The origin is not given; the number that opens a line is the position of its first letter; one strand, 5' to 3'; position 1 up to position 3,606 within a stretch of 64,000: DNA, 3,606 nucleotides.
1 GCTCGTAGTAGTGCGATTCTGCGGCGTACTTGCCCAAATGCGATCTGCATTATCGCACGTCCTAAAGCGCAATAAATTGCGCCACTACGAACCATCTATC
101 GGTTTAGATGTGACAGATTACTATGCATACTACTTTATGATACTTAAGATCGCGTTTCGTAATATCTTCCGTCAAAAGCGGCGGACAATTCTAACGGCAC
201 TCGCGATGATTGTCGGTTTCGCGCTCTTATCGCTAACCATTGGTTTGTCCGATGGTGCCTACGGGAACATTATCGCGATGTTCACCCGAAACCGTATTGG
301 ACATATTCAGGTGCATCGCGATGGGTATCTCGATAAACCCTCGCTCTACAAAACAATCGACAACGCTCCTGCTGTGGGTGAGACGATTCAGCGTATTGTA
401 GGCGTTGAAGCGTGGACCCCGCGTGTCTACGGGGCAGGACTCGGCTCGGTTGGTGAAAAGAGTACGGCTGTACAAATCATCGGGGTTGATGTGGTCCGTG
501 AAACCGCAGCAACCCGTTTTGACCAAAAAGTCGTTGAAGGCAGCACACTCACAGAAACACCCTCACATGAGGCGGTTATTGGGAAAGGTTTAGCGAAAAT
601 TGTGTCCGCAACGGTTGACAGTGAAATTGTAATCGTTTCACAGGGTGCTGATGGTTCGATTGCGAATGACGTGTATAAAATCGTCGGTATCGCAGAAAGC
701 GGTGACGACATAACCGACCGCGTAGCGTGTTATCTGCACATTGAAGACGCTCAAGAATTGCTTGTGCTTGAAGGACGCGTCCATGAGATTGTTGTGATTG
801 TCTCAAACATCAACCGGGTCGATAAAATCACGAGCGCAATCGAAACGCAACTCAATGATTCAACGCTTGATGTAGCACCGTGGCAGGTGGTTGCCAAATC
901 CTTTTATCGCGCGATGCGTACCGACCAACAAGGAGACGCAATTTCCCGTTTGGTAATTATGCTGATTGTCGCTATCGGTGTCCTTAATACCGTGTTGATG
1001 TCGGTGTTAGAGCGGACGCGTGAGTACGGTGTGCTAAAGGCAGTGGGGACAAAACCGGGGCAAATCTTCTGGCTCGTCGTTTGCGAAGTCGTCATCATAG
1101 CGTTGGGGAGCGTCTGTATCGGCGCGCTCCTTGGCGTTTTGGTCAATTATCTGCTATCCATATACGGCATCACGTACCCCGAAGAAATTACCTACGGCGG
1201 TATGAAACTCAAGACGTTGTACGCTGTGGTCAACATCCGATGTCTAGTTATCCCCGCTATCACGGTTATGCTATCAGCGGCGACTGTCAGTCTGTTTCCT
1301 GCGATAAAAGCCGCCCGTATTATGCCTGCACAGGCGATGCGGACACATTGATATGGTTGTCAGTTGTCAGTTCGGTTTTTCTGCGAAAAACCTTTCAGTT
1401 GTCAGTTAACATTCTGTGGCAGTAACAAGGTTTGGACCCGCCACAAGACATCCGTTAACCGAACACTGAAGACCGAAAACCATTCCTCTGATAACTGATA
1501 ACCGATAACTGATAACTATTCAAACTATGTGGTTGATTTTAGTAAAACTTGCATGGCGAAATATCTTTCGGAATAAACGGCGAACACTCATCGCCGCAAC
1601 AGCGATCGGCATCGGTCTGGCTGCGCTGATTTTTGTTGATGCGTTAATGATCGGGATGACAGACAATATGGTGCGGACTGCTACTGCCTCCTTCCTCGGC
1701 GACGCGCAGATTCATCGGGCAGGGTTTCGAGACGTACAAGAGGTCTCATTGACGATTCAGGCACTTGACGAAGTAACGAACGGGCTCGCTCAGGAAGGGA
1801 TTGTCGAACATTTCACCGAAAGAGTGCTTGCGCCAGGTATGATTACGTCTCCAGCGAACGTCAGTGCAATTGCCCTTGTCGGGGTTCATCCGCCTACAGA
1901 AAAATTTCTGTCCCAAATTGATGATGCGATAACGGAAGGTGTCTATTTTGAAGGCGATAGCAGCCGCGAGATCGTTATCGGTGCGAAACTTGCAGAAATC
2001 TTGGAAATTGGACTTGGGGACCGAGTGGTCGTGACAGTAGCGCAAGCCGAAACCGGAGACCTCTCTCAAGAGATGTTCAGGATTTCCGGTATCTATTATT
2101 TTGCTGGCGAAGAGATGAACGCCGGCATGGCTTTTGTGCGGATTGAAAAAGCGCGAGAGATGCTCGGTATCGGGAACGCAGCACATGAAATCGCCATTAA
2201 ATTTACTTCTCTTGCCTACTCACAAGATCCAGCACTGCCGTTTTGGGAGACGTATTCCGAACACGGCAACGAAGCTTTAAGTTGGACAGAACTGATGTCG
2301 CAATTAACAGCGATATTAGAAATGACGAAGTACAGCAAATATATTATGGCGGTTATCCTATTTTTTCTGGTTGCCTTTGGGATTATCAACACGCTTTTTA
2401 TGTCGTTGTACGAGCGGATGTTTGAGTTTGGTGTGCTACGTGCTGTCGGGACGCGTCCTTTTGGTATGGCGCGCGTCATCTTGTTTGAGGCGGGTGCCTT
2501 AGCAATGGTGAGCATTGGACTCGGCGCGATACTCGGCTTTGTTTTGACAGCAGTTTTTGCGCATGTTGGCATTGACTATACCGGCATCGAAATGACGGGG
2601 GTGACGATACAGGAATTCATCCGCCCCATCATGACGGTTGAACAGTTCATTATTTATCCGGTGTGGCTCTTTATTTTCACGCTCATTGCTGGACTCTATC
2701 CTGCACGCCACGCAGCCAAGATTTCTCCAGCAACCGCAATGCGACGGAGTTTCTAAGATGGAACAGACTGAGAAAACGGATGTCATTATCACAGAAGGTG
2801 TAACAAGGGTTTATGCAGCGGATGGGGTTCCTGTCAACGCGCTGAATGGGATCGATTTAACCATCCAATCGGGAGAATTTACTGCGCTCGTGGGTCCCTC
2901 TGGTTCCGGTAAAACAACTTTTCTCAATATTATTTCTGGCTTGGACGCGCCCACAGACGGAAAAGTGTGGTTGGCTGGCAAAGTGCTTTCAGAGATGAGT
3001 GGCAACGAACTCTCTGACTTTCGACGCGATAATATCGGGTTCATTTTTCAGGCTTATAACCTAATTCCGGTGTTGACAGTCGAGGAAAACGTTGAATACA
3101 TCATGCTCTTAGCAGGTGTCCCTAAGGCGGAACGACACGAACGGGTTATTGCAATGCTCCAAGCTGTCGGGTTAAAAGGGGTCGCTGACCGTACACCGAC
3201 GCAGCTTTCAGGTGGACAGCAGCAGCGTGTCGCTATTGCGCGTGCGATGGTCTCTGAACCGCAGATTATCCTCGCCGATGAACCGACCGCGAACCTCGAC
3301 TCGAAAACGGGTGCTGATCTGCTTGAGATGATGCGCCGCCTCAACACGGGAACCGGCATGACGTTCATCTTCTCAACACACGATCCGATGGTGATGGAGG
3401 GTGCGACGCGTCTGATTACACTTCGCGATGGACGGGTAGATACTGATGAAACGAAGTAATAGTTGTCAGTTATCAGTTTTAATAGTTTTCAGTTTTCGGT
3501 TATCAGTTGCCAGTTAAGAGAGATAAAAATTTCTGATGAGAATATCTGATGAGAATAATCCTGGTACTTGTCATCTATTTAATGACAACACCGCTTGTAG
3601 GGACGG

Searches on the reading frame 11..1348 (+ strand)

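Call 63: search_protein_families(library=pfam, proteins=[window:11-1348:+], max_evalue=0.01)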
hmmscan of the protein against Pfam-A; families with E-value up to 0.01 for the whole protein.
window:11-1348:+ (446 aa): 2 families
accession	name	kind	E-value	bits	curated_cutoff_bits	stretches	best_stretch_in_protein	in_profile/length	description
PF12704.14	MacB_PCD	-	3.6e-16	60.5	27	1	59-279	1-206/207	MacB-like periplasmic core domain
PF02687.27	FtsX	-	3.9e-15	56.4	25.5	1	314-435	5-116/120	FtsX-like permease C-terminal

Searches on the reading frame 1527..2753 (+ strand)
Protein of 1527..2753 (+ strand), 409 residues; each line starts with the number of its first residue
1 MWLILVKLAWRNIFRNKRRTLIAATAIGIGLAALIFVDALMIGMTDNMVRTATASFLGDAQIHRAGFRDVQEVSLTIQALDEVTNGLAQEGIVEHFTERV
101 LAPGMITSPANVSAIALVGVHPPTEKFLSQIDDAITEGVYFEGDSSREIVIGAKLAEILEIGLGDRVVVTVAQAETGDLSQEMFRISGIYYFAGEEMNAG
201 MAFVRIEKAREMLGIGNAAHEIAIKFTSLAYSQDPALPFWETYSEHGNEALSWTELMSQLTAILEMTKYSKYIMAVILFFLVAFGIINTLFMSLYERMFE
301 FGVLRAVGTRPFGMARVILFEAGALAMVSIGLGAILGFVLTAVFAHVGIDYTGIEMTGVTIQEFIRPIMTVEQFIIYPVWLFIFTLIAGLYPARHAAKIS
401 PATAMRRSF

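Call 63: search_protein_families(library=pfam, proteins=[window:1527-2753:+], max_evalue=0.01)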
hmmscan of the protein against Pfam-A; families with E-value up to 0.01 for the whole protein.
window:1527-2753:+ (409 aa): 2 families
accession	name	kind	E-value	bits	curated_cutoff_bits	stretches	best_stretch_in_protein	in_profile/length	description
PF02687.27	FtsX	-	5.6e-13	49.4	25.5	1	273-401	2-120/120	FtsX-like permease C-terminal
PF12704.14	MacB_PCD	-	1.6e-09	38.8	27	1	20-227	1-192/207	MacB-like periplasmic core domain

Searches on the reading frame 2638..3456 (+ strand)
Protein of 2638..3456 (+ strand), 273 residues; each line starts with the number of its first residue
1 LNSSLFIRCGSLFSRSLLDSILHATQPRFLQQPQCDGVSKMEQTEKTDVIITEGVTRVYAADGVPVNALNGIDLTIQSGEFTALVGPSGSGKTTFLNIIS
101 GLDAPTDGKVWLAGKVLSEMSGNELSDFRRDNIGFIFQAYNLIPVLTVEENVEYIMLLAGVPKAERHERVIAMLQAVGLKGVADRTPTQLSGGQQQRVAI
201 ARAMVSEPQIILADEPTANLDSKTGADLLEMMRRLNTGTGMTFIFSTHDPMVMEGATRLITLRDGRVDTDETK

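Call 63: search_protein_families(library=pfam, proteins=[window:2638-3456:+], max_evalue=0.01)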
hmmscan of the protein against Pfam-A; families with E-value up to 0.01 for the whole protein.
window:2638-3456:+ (273 aa): 7 families
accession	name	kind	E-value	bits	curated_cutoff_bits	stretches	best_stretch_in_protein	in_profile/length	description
PF00005.33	ABC_tran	-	1.7e-38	132.8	25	1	69-218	1-137/137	ABC transporter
PF13304.12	AAA_21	-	1.9e-10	41.8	27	2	184-253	232-303/304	AAA domain, putative AbiEii toxin, Type IV TA system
PF02463.25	SMC_N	-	2.3e-07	30.9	40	1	187-263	134-212/220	RecF/RecN/SMC N terminal domain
PF13401.12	AAA_22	-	0.001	19.8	27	1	78-245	4-120/130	AAA domain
PF13555.12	AAA_29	-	0.0018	18.4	27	1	73-97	16-40/61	P-loop containing region of AAA domain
PF03193.22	RsgA_GTPase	-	0.0036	17.6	30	1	39-101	67-128/174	RsgA GTPase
PF13476.12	AAA_23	-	0.009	17.1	27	0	72-99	15-39/201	AAA domain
